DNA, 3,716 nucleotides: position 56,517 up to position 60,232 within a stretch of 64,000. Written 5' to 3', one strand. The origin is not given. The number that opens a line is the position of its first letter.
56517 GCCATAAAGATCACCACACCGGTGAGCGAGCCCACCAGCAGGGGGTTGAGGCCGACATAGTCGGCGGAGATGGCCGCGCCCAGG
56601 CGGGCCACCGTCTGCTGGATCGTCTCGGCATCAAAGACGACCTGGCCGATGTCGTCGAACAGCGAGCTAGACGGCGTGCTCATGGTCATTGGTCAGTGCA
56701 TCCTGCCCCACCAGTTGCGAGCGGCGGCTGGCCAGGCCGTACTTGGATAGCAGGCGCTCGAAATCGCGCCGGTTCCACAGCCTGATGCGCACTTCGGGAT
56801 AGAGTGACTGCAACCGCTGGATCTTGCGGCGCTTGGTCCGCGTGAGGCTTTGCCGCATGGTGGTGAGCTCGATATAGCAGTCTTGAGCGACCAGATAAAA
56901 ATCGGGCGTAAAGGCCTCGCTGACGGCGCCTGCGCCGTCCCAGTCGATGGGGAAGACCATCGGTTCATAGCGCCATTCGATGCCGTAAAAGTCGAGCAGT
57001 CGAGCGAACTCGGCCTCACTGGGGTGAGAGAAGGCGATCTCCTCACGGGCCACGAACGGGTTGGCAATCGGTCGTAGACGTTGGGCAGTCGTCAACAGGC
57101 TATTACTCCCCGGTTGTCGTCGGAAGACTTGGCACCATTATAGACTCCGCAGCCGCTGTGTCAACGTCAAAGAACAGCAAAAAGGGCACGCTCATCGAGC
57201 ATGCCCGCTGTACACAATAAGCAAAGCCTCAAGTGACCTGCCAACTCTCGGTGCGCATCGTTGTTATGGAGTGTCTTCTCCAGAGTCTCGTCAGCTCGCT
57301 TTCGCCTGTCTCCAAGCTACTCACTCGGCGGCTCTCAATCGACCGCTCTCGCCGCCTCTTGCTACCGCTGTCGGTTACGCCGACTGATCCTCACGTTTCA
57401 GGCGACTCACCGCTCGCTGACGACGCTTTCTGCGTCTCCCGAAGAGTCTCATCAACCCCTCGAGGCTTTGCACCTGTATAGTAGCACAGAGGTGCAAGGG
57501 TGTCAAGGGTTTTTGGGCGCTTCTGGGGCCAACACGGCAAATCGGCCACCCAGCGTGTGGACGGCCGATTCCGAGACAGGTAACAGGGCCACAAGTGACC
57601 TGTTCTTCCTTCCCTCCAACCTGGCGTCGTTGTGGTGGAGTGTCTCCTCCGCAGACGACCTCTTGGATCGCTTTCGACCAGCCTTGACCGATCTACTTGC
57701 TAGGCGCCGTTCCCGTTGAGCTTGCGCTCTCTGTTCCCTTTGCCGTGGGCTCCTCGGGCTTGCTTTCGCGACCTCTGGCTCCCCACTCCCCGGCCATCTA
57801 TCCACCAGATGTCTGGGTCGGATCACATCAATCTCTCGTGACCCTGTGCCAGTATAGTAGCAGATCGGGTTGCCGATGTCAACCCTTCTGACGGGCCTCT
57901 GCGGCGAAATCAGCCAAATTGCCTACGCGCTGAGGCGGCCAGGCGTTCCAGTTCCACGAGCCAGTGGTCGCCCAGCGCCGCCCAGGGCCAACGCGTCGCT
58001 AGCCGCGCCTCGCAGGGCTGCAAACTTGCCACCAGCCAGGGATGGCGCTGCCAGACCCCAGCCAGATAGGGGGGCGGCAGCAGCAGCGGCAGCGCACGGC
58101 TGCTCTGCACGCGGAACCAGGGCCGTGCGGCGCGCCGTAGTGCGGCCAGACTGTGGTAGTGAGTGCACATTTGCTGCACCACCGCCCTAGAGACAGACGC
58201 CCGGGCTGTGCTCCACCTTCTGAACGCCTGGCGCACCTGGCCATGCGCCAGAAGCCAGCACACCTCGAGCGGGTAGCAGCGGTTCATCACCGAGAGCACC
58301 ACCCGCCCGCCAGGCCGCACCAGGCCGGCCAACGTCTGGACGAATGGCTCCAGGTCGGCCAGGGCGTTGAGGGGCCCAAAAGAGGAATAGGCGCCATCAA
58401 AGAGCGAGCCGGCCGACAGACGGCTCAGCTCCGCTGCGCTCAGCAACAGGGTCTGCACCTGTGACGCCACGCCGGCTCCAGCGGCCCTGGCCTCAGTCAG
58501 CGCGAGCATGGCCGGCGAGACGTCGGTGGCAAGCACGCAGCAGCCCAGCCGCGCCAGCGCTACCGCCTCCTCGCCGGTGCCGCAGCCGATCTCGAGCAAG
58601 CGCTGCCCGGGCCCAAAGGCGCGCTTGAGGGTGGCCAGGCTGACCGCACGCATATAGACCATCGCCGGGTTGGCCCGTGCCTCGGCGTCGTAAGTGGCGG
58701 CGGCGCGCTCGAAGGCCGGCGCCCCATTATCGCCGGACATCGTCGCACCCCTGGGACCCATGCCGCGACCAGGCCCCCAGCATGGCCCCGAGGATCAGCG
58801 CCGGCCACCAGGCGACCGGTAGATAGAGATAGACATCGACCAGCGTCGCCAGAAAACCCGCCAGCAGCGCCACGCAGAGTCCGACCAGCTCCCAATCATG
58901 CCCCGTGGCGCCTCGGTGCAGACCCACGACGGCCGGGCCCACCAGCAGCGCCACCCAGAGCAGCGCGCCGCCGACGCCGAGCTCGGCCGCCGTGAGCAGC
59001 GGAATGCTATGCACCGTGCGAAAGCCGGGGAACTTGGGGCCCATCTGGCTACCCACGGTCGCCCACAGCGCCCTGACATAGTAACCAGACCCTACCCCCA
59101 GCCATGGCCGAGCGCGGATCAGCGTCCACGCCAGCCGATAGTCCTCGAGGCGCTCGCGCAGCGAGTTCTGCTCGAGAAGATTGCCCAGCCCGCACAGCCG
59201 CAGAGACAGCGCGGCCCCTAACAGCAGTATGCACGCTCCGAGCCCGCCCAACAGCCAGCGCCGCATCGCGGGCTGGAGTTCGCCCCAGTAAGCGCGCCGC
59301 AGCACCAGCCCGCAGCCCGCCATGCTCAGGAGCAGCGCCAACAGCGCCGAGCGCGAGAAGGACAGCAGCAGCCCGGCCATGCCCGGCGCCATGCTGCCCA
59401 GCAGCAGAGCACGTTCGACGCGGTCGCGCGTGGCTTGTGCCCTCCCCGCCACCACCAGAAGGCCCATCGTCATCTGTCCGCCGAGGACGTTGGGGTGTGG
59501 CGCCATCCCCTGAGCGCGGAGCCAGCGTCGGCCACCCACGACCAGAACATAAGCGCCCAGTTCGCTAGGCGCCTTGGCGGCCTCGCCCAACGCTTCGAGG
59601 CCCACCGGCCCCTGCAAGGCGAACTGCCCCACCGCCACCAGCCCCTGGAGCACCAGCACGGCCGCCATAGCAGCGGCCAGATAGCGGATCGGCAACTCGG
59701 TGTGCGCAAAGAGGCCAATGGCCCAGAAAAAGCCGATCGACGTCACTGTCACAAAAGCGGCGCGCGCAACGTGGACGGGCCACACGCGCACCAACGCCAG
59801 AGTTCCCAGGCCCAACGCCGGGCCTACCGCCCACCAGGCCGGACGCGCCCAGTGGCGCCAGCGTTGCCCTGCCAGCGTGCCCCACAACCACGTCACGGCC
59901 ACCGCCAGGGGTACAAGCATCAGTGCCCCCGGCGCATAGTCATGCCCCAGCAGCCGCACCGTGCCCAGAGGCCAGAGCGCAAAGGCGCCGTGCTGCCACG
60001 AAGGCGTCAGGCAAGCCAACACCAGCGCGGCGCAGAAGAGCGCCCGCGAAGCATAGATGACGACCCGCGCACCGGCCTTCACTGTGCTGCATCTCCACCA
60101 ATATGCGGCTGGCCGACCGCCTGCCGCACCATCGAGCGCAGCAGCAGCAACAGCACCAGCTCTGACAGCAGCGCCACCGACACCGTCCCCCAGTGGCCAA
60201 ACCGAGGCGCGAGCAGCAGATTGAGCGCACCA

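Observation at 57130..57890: Three tandem consensus promoters driving two paralogous non-coding units (candidate sRNA pair) upstream of the hpt operon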

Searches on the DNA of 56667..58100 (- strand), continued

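Call 81: search_rna_families(source=L023, threshold=evalue, max_evalue=10, show_alignments=3)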
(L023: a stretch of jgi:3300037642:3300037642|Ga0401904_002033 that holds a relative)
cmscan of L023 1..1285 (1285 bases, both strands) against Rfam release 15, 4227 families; matches with E-value up to 10: 1.
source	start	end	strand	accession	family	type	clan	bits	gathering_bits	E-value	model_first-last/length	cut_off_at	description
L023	22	779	-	RF03079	MISL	Gene; sRNA;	-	583.3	274.6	2.9e-178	1-751/751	no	MISL RNA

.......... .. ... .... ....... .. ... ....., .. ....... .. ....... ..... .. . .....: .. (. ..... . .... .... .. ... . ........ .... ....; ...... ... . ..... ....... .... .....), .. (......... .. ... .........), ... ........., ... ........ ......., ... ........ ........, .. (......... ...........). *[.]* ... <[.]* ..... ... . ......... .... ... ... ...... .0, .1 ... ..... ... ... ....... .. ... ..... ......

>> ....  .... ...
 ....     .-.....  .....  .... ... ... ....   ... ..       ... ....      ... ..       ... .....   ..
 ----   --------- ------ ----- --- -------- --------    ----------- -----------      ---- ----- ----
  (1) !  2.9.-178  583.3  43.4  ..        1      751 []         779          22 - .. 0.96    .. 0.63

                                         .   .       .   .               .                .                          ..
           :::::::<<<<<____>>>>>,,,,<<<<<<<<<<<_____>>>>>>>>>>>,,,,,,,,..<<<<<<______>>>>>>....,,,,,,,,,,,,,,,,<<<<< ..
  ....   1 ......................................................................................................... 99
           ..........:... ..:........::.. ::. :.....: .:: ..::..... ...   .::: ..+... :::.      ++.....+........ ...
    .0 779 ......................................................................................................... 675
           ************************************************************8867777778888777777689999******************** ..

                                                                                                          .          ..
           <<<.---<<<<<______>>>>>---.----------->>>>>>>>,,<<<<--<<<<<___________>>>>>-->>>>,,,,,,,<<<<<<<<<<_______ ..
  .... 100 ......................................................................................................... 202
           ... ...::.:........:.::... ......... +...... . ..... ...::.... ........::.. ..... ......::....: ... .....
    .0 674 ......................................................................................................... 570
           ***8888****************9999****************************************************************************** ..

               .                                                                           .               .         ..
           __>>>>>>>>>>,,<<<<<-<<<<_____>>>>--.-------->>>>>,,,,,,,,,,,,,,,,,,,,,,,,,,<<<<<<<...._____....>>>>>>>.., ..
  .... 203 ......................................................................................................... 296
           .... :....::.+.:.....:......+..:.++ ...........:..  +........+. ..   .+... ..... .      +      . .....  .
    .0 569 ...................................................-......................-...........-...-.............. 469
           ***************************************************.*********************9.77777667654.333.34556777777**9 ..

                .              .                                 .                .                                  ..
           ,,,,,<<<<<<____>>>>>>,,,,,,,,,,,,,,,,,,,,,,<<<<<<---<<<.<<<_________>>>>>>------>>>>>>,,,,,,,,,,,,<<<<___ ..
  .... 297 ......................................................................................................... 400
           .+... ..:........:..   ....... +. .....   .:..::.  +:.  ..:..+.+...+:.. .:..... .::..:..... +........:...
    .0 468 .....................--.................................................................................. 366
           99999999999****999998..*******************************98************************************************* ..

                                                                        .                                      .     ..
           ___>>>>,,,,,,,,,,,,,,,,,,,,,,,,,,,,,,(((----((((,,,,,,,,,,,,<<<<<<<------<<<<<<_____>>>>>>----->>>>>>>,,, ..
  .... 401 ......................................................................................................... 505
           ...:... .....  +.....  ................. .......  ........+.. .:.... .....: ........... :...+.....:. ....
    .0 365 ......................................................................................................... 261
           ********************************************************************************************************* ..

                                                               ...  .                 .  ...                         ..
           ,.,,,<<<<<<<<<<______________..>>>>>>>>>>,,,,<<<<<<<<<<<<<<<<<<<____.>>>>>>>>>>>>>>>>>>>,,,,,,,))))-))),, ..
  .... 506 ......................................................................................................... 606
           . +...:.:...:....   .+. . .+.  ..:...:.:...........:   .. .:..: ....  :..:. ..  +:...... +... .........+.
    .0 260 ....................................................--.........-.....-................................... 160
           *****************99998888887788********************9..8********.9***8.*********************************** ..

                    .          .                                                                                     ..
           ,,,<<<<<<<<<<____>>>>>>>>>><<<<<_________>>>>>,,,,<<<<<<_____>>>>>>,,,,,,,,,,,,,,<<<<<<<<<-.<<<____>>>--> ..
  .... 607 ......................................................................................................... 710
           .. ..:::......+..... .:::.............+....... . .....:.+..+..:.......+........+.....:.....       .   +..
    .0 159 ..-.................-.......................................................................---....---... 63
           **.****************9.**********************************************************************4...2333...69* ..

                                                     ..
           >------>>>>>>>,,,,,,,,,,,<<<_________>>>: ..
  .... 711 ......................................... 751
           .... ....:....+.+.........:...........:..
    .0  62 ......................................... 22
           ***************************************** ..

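Call 89: search_rna_families(sources=[L001, L002, L003, L004, L006, L007, L009, L010, L011, L012, L014, L015, L016, L017, L018, L019, L020, L021, L022], threshold=gathering)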
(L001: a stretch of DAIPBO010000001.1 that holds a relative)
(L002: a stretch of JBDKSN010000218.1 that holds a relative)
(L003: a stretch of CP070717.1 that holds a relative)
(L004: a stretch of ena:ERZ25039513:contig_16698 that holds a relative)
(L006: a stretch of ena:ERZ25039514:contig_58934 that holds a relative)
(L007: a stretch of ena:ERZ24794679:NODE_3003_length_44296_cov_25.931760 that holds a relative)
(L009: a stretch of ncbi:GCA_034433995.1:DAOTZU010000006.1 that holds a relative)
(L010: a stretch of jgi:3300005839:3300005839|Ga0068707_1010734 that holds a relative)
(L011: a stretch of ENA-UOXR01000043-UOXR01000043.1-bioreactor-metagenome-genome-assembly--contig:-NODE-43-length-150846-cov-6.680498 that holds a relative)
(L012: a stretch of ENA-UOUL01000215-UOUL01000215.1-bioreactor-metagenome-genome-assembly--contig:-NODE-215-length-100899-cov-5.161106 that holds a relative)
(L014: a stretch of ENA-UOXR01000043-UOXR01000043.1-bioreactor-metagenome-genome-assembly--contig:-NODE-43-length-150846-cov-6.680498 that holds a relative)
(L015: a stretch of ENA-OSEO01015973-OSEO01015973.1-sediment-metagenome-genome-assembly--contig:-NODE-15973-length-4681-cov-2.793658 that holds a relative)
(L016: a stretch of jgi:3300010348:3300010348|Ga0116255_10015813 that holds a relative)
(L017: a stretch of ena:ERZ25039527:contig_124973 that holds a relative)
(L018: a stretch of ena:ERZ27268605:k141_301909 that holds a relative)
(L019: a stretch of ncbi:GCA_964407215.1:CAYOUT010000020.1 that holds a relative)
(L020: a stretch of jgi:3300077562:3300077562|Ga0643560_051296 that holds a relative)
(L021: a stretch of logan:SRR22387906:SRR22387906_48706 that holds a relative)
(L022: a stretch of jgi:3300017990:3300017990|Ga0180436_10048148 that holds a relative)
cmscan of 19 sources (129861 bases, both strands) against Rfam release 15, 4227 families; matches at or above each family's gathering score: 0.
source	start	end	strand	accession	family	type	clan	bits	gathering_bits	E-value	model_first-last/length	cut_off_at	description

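Call 95: search_with_rna_model(model_id=R1, sources=[L024, L025, L026], max_evalue=1)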
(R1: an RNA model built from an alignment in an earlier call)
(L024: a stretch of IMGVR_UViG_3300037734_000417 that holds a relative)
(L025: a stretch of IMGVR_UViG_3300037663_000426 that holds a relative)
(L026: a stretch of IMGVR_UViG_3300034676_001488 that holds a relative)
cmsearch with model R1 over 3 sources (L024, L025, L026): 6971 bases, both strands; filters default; matches with E-value up to 1: 0.
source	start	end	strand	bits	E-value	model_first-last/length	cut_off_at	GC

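Call 104: search_dna_similar(query=window:57170-57900:-, collection=plasmids, mode=distant, max_rows=5)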
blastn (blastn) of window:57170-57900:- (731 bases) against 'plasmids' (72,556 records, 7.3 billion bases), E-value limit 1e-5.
No match.

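Call 105: search_dna_similar(query=window:57170-57900:-, collection=phages, mode=distant, max_rows=5)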
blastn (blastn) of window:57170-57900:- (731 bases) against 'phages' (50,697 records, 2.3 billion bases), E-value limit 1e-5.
No match.

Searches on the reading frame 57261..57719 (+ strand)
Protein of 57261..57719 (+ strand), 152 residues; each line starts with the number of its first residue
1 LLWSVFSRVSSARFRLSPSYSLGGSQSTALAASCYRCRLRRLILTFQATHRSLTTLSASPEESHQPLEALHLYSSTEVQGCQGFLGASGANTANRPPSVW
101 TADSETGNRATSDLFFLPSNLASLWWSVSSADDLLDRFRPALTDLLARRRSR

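Call 58: find_homologous_proteins(query=window:57261-57719:+, max_evalue=0.01)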
Query window:57261-57719:+: 113 candidates shared short words with the query, none scored E <= 0.01.

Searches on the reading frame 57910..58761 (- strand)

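Call 12: search_protein_families(library=pfam, proteins=[window:57910-58761:-], max_evalue=0.01)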
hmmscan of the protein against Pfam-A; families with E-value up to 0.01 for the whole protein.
window:57910-58761:- (283 aa): 10 families
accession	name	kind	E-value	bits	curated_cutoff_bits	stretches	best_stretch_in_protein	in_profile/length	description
PF13649.12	Methyltransf_25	-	2.8e-13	50.8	27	1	56-152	2-97/97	Methyltransferase domain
PF08241.18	Methyltransf_11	-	7.7e-12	46.1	21.2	1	56-156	1-95/95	Methyltransferase domain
PF08242.18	Methyltransf_12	-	7.9e-11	43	30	1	56-154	1-98/98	Methyltransferase domain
PF13489.12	Methyltransf_23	-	6.1e-10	39.5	27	1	45-211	13-153/164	Methyltransferase domain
PF13847.12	Methyltransf_31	-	3.9e-07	30.3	27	1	52-172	4-114/145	Methyltransferase domain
PF01209.24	Ubie_methyltran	-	1.3e-06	28.4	20.1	1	51-156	47-151/233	ubiE/COQ5 methyltransferase family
PF02353.26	CMAS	-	6e-05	22.9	27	1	42-160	53-168/273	Mycolic acid cyclopropane synthetase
PF05958.17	tRNA_U5-meth_tr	-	0.0019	17.7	23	1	53-114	203-263/357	tRNA (Uracil-5-)-methyltransferase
PF06325.19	PrmA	-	0.0059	16.6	22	1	40-157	150-259/296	Ribosomal protein L11 methyltransferase (PrmA)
PF01135.25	PCMT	-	0.0079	16.4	20.3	0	34-72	58-94/210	Protein-L-isoaspartate(D-aspartate) O-methyltransferase (PCMT)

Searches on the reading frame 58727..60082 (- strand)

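Call 12: search_protein_families(library=pfam, proteins=[window:58727-60082:-], max_evalue=0.01)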
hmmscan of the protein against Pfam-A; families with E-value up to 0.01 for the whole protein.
window:58727-60082:- (451 aa): 1 family
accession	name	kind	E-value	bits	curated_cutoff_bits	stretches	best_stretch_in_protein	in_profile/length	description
PF04932.20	Wzy_C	-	1.7e-14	54.3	31.7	1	235-377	7-149/149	O-Antigen ligase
